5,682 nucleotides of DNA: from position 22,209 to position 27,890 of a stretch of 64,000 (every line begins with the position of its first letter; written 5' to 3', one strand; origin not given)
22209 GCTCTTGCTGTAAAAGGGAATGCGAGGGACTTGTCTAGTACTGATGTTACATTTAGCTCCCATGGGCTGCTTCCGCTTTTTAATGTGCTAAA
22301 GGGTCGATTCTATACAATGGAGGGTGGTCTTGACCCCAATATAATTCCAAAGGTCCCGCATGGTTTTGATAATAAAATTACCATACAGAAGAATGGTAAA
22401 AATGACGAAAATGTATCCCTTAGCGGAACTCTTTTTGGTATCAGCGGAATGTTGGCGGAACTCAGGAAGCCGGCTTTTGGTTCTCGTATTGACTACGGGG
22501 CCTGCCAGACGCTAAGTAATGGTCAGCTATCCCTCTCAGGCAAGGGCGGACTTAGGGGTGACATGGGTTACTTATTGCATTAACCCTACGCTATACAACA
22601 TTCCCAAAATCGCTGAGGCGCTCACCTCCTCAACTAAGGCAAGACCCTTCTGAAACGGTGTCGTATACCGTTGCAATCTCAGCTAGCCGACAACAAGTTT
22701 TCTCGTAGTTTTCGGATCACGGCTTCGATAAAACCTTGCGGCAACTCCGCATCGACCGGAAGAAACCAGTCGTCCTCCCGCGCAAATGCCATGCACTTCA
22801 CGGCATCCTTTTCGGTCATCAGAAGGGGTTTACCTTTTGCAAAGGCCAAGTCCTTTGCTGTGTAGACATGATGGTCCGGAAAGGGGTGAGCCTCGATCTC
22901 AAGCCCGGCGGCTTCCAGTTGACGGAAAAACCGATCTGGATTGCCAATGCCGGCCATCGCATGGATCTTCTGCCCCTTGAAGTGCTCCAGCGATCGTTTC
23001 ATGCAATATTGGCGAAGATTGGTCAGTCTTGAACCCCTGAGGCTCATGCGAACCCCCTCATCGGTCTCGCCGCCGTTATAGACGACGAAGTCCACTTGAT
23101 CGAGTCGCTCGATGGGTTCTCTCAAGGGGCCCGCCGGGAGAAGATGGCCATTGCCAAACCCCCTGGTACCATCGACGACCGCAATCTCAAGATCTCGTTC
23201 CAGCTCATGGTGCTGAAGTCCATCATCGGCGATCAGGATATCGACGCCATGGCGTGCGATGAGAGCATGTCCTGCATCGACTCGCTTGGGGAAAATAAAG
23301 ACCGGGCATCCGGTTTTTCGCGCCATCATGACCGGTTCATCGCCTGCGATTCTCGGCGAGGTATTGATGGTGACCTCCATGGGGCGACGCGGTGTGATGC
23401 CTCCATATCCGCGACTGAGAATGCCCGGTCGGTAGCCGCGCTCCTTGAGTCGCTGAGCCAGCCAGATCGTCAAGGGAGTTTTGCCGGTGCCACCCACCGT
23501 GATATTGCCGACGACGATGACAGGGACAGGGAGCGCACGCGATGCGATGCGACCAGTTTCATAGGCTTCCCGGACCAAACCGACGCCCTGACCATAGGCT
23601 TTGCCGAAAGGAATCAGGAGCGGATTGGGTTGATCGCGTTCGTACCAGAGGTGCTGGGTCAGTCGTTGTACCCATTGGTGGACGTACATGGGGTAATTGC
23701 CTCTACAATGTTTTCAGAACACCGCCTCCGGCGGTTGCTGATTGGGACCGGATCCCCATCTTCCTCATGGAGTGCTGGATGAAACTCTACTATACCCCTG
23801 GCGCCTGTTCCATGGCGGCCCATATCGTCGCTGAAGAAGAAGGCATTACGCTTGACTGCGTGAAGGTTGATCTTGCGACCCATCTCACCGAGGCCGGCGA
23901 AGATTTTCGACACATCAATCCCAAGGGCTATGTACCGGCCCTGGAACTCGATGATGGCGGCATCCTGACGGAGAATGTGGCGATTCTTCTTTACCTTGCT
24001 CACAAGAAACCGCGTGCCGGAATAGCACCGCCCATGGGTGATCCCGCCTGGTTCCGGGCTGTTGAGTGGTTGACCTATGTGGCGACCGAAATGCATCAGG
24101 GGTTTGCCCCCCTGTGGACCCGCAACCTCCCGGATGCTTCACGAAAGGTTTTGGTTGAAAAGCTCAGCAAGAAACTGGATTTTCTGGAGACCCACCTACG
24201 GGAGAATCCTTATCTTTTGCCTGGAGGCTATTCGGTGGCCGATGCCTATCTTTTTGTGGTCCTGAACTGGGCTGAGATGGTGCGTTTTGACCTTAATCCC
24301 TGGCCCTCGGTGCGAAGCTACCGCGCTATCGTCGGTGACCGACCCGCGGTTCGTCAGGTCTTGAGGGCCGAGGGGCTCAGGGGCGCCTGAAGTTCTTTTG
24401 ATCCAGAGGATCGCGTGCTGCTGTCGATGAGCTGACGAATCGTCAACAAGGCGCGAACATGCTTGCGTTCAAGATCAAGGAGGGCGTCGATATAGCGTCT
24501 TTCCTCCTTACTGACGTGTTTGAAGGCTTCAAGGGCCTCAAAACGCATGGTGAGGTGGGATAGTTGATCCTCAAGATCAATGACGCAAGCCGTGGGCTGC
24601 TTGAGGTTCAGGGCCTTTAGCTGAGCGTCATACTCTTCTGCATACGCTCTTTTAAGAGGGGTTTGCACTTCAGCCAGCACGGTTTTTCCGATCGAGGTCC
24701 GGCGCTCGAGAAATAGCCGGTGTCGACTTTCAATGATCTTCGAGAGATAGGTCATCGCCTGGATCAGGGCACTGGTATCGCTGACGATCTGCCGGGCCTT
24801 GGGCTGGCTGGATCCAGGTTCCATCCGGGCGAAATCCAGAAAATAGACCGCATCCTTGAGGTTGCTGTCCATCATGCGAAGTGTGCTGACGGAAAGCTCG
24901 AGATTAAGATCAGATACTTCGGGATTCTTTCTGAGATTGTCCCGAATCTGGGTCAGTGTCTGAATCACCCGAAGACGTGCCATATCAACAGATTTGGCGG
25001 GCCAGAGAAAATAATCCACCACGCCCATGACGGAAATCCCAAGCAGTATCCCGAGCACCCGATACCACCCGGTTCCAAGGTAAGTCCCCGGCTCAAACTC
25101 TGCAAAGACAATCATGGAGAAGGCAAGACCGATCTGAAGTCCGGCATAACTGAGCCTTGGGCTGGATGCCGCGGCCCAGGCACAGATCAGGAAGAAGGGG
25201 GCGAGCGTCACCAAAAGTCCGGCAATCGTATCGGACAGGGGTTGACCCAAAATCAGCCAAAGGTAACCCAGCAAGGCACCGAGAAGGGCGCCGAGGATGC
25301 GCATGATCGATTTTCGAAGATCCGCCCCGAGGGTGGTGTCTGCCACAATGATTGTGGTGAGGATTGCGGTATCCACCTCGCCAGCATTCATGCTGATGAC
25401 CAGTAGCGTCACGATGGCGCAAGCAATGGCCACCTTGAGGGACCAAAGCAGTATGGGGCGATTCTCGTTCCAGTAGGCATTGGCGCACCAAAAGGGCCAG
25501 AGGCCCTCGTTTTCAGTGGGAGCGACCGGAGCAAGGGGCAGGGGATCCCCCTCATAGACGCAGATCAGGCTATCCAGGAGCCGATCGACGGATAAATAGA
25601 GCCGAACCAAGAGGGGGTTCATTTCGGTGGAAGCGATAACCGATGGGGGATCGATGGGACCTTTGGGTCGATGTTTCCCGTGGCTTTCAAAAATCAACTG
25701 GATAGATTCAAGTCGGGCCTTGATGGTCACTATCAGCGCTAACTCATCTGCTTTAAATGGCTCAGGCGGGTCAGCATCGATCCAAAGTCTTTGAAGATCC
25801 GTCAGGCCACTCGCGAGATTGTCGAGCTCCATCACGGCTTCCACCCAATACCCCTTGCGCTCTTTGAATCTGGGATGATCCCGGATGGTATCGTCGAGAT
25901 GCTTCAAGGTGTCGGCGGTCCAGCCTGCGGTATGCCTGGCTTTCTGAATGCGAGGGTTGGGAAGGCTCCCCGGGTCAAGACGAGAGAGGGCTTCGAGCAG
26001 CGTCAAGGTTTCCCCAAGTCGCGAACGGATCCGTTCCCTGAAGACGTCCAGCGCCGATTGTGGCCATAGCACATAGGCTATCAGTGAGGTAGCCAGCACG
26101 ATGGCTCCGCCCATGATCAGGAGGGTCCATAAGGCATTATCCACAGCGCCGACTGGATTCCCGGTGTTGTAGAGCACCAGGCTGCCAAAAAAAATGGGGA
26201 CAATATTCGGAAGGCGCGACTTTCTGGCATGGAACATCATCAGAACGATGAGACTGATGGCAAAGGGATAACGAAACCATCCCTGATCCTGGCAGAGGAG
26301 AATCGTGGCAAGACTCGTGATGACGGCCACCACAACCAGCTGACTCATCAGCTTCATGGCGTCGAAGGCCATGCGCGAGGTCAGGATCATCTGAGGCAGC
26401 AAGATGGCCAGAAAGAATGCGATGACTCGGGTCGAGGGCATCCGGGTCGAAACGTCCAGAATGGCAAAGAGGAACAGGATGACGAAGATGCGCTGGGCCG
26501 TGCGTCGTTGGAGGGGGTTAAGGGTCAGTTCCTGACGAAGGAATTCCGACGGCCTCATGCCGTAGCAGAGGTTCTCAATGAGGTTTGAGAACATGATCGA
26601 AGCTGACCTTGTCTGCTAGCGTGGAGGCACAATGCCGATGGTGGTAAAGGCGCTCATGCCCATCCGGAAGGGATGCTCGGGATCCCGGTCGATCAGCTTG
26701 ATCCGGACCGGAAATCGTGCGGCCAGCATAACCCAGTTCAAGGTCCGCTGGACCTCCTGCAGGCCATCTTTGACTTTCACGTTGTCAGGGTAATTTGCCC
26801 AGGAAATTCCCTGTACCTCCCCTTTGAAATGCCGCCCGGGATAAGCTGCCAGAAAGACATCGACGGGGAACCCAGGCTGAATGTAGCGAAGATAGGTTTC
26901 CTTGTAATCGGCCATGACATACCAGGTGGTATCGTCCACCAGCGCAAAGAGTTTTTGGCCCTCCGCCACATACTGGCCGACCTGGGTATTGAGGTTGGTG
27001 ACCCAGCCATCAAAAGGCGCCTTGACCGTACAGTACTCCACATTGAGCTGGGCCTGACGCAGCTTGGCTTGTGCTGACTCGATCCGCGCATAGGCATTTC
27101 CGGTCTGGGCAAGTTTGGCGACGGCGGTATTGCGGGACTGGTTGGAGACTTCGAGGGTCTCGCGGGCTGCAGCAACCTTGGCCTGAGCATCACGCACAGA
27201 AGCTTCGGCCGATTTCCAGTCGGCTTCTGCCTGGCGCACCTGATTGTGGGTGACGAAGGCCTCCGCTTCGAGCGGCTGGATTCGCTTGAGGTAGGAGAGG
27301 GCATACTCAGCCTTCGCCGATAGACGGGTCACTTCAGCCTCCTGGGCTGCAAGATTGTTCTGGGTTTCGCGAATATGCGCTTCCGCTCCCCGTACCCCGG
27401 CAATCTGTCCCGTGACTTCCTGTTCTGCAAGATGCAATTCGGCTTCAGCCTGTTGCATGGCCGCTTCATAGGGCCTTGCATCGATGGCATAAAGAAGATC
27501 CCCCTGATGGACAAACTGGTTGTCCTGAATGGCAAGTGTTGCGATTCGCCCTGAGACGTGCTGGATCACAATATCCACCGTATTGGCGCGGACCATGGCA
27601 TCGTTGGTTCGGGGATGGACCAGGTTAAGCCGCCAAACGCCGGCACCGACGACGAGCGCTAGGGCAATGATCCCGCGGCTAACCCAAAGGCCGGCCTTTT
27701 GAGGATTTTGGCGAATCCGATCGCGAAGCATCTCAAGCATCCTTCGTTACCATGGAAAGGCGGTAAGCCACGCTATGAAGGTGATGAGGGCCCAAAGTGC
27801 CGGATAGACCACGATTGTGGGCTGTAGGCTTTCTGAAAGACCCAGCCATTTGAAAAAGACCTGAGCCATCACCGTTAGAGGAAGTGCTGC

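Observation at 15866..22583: Two paralogous TPS-domain exoproteins with no TpsB transporter, flanking a membrane-protein gene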

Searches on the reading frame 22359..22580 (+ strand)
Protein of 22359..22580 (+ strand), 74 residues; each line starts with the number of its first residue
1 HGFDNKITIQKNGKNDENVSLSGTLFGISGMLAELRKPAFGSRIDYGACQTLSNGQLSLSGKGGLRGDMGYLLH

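Call 89: search_protein_representatives(alignment_id=A4)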
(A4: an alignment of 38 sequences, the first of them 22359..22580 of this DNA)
Query: 38 sequences, 75 profile positions. Proteins with E-value up to 0.001 (for the whole library): 10119; up to 1e-10: 4395; up to 1e-30: 0. The best 150 are listed.
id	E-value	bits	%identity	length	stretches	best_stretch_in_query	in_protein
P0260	3.6e-23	97.1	-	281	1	2-73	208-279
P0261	5.0e-23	96.7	-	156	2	2-74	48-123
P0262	1.3e-21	92.1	-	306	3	2-74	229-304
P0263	5.3e-21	90.2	-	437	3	2-74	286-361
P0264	6.5e-21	89.9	-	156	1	2-73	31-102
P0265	7.8e-21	89.7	-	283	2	2-74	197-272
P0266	8.5e-21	89.6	-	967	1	2-74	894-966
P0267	1.1e-20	89.2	-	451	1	1-74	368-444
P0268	1.5e-20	88.8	-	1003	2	2-74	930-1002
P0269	2.0e-20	88.3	-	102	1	2-73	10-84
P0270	2.1e-20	88.3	-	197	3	3-74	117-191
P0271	2.2e-20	88.2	-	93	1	3-73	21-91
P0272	3.1e-20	87.8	-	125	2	3-74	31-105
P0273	4.9e-20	87.1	-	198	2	3-74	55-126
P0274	6.3e-20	86.8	-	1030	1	3-73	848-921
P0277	7.2e-20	86.6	-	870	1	2-74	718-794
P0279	8.6e-20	86.3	-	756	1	2-74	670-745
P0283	1.8e-19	85.3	-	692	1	3-74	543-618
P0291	2.9e-19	84.7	-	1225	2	3-74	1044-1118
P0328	1.3e-18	82.5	-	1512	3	2-74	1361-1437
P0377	6.0e-18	80.4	-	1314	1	3-74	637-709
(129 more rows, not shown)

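Call 90: search_protein_families(library=pfam, proteins=[P0266, P0268, P0274, P0277, P0279, P0291, P0328, P0377, P0283], max_evalue=0.001)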
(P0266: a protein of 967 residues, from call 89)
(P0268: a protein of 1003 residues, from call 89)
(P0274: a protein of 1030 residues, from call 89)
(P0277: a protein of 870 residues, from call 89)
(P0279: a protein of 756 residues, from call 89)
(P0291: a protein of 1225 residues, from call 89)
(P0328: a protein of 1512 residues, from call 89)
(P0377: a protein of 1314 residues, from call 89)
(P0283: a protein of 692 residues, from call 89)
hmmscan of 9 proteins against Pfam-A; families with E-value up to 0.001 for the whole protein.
P0266 (967 aa): 1 family
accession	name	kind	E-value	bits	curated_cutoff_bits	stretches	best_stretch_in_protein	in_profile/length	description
PF05860.19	TPS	-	3.5e-31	109.5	33.5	1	21-260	3-247/252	TPS secretion domain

P0268 (1003 aa): 1 family
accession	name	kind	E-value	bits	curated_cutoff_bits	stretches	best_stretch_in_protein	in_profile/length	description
PF05860.19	TPS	-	3.6e-32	112.7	33.5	1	23-265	3-248/252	TPS secretion domain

P0274 (1030 aa): 0 families

P0277 (870 aa): 1 family
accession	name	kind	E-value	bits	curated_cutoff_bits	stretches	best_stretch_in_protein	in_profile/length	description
PF05860.19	TPS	-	3.5e-42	145.5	33.5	1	38-279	3-245/252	TPS secretion domain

P0279 (756 aa): 1 family
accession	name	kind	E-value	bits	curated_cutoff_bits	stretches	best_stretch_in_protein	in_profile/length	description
PF05860.19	TPS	-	1.5e-38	133.6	33.5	1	19-255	2-250/252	TPS secretion domain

P0291 (1225 aa): 1 family
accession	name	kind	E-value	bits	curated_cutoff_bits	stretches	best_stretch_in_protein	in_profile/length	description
PF05860.19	TPS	-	4.5e-48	164.8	33.5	1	44-280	3-238/252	TPS secretion domain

P0328 (1512 aa): 2 families
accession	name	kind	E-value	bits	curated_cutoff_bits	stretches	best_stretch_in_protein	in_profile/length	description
PF05860.19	TPS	-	1.5e-38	133.6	33.5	1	24-239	1-202/252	TPS secretion domain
PF01483.27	P_proprotein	-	1e-11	45.2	21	1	505-609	3-79/86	Proprotein convertase P-domain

P0377 (1314 aa): 5 families
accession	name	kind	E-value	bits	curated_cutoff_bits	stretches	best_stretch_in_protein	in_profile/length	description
PF05860.19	TPS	-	2.4e-65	221.4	33.5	1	23-268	1-251/252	TPS secretion domain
PF03865.19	ShlB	-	2.1e-25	90.3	22.7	1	952-1273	5-310/311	Haemolysin secretion/activation protein ShlB/FhaC/HecB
PF08479.16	POTRA_2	-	5.4e-19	68.3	24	1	809-886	2-76/76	POTRA domain, ShlB-type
PF01103.29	Omp85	-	3.3e-15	56.9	24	1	989-1309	1-321/325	Omp85 superfamily domain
PF07244.20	POTRA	-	0.00023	22.2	21.3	0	810-886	3-79/79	Surface antigen variable number repeat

P0283 (692 aa): 0 families

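Call 105: search_solved_structures(query=A4, max_evalue=10, show_alignments=2)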
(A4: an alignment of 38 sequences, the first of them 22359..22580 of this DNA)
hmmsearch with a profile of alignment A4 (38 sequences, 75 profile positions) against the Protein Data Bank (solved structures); distinct sequences matched with E-value up to 10: 2.
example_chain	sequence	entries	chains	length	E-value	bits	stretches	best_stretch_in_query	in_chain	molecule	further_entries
3m9w_A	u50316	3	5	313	0.14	15.1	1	5-29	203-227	D-xylose-binding periplasmic protein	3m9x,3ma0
4ywh_A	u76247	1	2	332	0.24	14.4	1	5-29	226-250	ABC TRANSPORTER SOLUTE BINDING PROTEIN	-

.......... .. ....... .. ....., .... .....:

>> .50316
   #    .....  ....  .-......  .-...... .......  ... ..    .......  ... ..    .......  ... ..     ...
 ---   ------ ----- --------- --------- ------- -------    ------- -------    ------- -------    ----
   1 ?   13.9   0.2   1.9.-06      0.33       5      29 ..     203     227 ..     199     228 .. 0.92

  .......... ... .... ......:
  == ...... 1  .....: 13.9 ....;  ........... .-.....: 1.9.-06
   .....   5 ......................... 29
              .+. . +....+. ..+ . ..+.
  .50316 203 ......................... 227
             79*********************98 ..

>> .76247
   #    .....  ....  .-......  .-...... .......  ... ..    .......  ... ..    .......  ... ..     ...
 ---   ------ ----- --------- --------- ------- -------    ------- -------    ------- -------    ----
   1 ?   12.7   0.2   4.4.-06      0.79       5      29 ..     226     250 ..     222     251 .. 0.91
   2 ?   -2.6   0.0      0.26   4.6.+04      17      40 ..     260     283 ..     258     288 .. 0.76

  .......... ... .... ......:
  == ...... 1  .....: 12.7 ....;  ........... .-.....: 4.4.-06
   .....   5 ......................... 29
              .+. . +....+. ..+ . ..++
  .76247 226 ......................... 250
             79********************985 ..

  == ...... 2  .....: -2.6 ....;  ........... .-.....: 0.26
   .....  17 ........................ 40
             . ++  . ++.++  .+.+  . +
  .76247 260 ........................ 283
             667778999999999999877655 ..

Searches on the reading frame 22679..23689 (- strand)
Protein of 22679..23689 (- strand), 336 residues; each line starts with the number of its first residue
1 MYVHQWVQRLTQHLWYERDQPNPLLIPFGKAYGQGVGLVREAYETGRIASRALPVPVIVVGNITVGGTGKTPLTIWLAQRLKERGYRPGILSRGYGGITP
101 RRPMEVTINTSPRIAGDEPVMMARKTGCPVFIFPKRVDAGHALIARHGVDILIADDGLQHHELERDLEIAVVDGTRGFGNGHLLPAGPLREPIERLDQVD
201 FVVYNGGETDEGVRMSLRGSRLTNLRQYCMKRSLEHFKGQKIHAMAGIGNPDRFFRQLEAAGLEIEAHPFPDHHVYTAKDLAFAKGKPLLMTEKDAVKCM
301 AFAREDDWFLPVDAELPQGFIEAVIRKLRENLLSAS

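Call 6: search_protein_families(library=pfam, proteins=[P0003], max_evalue=0.01)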
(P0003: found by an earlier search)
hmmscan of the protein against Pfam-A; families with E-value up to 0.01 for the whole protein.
P0003 (282 aa): 1 family
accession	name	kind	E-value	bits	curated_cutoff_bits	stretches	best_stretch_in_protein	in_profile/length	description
PF14023.12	Bestrophin-like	-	6e-51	173.7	32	1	23-255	2-231/232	Bestrophin-like domain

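Call 8: search_protein_families(library=ncbifam, proteins=[P0003], max_evalue=0.01)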
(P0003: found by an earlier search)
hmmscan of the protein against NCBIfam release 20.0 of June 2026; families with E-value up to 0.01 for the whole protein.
P0003 (282 aa): 0 families

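Call 13: search_protein_families(library=pfam, proteins=[window:22679-23689:-], max_evalue=0.001)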
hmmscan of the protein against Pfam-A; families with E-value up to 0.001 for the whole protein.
window:22679-23689:- (336 aa): 1 family
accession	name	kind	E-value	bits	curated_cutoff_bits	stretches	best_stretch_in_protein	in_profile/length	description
PF02606.20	LpxK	-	5.8e-109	364.6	27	1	23-328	3-327/328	Tetraacyldisaccharide-1-P 4'-kinase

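Call 35: search_protein_families(library=pfam, proteins=[L089:16606-17490:+], max_evalue=1)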
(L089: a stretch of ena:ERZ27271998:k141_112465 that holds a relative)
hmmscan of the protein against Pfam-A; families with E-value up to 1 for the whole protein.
L089:16606-17490:+ (294 aa): 0 families

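Call 72: search_protein_families(library=pfam, proteins=[L104:70-984:-, L104:1408-1752:+], max_evalue=0.001)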
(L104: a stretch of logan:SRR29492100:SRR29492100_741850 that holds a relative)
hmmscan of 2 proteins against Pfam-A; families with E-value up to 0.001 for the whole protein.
L104:70-984:- (304 aa): 7 families
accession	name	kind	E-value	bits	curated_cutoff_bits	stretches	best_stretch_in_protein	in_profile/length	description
PF00561.26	Abhydrolase_1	-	2.1e-41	142.6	25.8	1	39-287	1-245/245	alpha/beta hydrolase fold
PF12697.13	Abhydrolase_6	-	2.2e-24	87.7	26.3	1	41-291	1-215/217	Alpha/beta hydrolase family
PF12146.15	Hydrolase_4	-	2.5e-17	63.5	27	1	40-286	6-238/239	Serine aminopeptidase, S33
PF03096.20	Ndr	-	8.1e-06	25.2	23.3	1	90-301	82-279/283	Ndr family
PF07224.18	Chlorophyllase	-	6e-05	22.4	26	1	33-129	37-138/301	Chlorophyllase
PF01738.24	DLH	-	0.00024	21.2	21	0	60-132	36-121/217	Dienelactone hydrolase family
PF07819.20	PGAP1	-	0.0008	19.7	24.3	0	105-157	89-144/233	PGAP1-like alpha/beta domain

L104:1408-1752:+ (114 aa): 0 families

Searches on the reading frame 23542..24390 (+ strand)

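Call 13: search_protein_families(library=pfam, proteins=[window:23542-24390:+], max_evalue=0.001)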
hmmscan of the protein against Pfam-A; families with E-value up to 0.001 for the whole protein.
window:23542-24390:+ (282 aa): 6 families
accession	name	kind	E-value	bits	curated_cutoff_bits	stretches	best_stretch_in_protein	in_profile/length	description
PF13410.11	GST_C_2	-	1.2e-09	38.5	24.9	1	203-273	6-66/69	Glutathione S-transferase, C-terminal domain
PF13409.12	GST_N_2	-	2.4e-09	38.1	25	1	89-154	4-69/70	Glutathione S-transferase, N-terminal domain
PF02798.26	GST_N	-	4.1e-08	33.9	20.9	1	80-153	3-75/76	Glutathione S-transferase, N-terminal domain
PF13417.12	GST_N_3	-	4.2e-07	30.6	22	1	90-157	10-72/75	Glutathione S-transferase, N-terminal domain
PF00043.30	GST_C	-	4.4e-07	30.5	20.7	1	182-261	4-86/93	Glutathione S-transferase, C-terminal domain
PF14497.11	GST_C_3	-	0.00017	22.2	21.6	1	200-272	18-99/104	Glutathione S-transferase, C-terminal domain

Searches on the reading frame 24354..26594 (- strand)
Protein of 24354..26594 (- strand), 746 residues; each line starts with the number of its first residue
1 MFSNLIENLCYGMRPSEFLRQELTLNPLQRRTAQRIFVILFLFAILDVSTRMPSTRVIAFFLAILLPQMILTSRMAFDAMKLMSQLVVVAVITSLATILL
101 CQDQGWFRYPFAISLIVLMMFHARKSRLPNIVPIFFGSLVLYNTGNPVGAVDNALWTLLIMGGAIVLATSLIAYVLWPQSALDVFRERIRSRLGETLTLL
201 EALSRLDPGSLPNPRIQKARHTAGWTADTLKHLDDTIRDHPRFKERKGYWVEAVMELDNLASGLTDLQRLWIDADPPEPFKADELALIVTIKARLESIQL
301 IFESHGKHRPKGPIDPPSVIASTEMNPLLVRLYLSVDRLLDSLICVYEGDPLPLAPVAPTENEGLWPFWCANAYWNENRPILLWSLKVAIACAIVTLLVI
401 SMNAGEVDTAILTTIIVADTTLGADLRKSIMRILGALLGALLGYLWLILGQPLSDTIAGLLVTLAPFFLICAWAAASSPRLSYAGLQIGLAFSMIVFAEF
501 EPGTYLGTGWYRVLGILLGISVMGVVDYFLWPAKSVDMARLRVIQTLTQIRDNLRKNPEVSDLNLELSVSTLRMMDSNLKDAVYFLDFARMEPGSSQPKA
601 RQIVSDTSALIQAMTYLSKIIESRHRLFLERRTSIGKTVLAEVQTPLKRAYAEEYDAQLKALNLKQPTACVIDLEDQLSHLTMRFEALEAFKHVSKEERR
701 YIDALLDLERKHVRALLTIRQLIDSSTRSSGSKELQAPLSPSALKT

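Call 13: search_protein_families(library=pfam, proteins=[window:24354-26594:-], max_evalue=0.001)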
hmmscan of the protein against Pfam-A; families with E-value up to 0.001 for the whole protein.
window:24354-26594:- (746 aa): 3 families
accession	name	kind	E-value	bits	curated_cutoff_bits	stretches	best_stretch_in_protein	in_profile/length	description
PF04632.18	FUSC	-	1.2e-11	44.5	30.9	1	382-720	2-324/660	Fusaric acid resistance protein family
PF11744.14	ALMT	-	6.5e-09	35.7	20.6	1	383-535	12-173/471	Aluminium activated malate transporter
PF13515.12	FUSC_2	-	8.5e-08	32.8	25.6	1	398-522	5-122/126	Fusaric acid resistance protein-like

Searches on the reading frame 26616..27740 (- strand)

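Call 13: search_protein_families(library=pfam, proteins=[window:26616-27740:-], max_evalue=0.001)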
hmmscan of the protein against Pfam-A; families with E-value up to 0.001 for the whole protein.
window:26616-27740:- (374 aa): 3 families
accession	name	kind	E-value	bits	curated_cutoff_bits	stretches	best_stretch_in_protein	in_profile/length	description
PF16576.10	HlyD_D23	-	4.7e-19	69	30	1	54-312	18-184/214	Barrel-sandwich domain of CusB or HlyD membrane-fusion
PF13437.12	HlyD_3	-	3e-17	63.7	22.2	1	238-314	1-78/106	HlyD family secretion protein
PF13533.13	Biotin_lipoyl_2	-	7.9e-15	54.7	29.8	2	62-87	7-32/32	Biotin-lipoyl like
